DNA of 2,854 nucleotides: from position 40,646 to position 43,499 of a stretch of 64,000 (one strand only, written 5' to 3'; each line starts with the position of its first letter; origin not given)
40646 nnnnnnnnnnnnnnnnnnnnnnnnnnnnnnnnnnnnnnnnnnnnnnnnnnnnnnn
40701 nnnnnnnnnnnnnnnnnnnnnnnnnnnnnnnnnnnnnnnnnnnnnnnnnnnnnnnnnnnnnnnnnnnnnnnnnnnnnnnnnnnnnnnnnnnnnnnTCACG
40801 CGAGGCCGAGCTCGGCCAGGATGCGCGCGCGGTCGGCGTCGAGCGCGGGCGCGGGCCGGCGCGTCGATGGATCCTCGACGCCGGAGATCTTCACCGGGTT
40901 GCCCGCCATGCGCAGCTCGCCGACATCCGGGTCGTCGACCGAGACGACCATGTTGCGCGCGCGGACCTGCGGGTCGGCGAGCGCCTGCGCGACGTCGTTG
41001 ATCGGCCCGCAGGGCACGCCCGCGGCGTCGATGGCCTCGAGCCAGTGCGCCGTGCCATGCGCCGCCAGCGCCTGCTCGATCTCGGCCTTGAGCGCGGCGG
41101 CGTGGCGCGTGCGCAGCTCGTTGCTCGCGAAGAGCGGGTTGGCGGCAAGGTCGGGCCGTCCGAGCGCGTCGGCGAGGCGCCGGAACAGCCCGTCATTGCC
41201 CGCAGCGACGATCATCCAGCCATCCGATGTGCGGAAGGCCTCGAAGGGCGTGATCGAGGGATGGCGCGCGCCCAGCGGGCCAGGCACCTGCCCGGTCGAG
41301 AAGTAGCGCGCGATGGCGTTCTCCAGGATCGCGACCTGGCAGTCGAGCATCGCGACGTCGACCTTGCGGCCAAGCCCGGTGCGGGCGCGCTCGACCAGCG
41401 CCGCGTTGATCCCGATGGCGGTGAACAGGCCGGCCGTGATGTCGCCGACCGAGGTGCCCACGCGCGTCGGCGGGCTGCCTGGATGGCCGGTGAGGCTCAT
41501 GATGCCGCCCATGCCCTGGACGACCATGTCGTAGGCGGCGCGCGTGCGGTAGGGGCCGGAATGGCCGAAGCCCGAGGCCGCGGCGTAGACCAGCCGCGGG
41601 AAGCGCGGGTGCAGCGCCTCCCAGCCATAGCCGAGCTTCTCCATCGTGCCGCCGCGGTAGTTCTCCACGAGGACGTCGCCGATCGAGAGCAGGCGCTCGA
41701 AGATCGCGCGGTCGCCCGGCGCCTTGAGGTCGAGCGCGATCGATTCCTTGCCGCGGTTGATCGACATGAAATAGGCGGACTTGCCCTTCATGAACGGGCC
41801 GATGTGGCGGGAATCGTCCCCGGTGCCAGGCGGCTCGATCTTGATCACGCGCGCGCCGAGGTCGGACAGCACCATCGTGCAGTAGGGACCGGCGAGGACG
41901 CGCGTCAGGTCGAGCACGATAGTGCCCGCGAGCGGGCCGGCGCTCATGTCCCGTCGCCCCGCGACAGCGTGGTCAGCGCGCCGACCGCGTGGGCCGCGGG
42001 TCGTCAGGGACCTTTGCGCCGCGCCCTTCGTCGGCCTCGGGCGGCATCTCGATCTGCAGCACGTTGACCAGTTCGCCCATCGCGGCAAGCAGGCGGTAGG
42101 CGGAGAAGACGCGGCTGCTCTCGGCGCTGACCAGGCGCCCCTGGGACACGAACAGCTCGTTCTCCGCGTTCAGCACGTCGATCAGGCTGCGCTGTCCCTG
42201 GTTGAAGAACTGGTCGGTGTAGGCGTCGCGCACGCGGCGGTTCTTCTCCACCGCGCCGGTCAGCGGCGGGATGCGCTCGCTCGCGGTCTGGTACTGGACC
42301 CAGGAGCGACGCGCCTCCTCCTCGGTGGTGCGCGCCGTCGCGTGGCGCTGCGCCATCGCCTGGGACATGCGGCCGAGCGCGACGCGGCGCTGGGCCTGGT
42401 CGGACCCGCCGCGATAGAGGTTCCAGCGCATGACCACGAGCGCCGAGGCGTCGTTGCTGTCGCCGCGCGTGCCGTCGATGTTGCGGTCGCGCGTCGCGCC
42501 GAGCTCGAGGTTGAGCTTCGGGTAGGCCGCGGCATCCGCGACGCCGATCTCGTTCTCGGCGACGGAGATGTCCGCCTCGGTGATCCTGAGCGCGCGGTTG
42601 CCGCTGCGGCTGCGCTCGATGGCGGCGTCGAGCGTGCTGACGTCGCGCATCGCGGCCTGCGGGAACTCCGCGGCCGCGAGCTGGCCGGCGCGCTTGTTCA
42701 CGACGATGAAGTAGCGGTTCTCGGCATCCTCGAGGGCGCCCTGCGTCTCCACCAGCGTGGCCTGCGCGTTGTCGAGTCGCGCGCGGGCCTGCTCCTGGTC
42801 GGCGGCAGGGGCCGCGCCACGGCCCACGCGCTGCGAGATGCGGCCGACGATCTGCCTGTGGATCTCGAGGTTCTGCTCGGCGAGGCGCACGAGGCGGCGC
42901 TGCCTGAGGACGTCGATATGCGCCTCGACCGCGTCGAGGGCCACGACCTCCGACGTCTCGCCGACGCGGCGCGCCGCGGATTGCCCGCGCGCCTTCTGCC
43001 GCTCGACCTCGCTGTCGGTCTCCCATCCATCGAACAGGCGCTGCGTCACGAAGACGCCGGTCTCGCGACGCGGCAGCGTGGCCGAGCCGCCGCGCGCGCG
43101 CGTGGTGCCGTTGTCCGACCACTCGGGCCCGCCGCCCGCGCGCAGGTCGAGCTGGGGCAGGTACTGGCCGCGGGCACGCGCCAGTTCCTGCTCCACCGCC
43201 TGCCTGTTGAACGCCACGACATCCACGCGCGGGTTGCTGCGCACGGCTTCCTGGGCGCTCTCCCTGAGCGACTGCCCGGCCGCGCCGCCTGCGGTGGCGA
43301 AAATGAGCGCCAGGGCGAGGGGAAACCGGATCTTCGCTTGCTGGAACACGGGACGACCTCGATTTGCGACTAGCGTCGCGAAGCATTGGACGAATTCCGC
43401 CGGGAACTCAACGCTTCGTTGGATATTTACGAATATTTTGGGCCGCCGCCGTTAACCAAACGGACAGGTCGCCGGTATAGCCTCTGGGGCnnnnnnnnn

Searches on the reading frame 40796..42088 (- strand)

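Call 24: search_protein_families(library=pfam, proteins=[window:40796-42088:-], max_evalue=0.001)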
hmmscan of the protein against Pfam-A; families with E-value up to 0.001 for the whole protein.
window:40796-42088:- (430 aa): 1 family
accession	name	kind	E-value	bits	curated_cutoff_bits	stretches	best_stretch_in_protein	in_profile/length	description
PF02515.22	CoA_transf_3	-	9.8e-132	439.9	23.3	1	53-419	1-365/366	CoA-transferase family III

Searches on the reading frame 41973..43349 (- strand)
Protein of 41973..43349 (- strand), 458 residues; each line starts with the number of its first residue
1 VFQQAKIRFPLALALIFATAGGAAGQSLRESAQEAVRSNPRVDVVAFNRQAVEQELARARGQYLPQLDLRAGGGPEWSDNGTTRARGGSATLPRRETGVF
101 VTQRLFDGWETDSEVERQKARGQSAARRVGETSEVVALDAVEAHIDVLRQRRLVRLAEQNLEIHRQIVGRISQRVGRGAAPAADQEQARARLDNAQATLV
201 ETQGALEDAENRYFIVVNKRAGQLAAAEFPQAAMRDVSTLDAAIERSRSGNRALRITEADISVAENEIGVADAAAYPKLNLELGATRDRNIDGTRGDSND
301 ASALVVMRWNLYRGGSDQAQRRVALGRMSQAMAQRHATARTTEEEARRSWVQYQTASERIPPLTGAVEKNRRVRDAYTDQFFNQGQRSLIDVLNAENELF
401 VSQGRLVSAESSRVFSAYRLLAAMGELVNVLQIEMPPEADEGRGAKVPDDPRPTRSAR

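Call 24: search_protein_families(library=pfam, proteins=[window:41973-43349:-], max_evalue=0.001)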
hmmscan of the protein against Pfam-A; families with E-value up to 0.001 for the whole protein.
window:41973-43349:- (458 aa): 1 family
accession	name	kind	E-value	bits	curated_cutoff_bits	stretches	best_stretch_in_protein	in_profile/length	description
PF02321.23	OEP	-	1.2e-41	143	22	2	240-425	1-187/187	Outer membrane efflux protein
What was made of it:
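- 41973..43349 (-): TolC-family outer-membrane component of the type I secretion system, transcribed divergently from the ABC gene. Pfam PF02321 OEP, E 1e-41 (call 24).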

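Call 56: search_protein_families(library=ncbifam, proteins=[window:41973-43349:-], max_evalue=0.01)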
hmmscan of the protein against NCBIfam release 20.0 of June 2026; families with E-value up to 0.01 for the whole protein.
window:41973-43349:- (458 aa): 5 families
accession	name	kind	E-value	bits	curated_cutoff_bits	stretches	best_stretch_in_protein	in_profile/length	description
TIGR01844.1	type_I_sec_TolC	subfamily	1.1e-75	255.2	225.15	1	26-428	3-401/414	TolC family outer membrane protein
NF007002.0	PRK09465.1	equivalog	3.8e-20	71.9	495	1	22-428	20-427/460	outer membrane channel protein TolC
TIGR01845.1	outer_NodT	subfamily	2.2e-18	66.4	210.05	1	28-425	59-458/460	efflux transporter outer membrane subunit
NF052390.1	efflux_OMP_AbuO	equivalog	1.5e-14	53.6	700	1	137-429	141-435/447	multidrug efflux outer membrane protein AbuO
NF007347.1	PRK09837.1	subfamily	9.2e-05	21.5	598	1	112-425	144-456/461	Cu(I)/Ag(I) efflux RND transporter outer membrane protein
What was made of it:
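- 41973..43349 (-): NCBIfam TIGR01844 type_I_sec_TolC, 255 bits against a cut-off of 225 (call 56).
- On LssB/LapB-type T1SS ABC permease/ATPase (TIGR03375): TIGR01844, 255 bits, for 41973-43349 (call 56).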
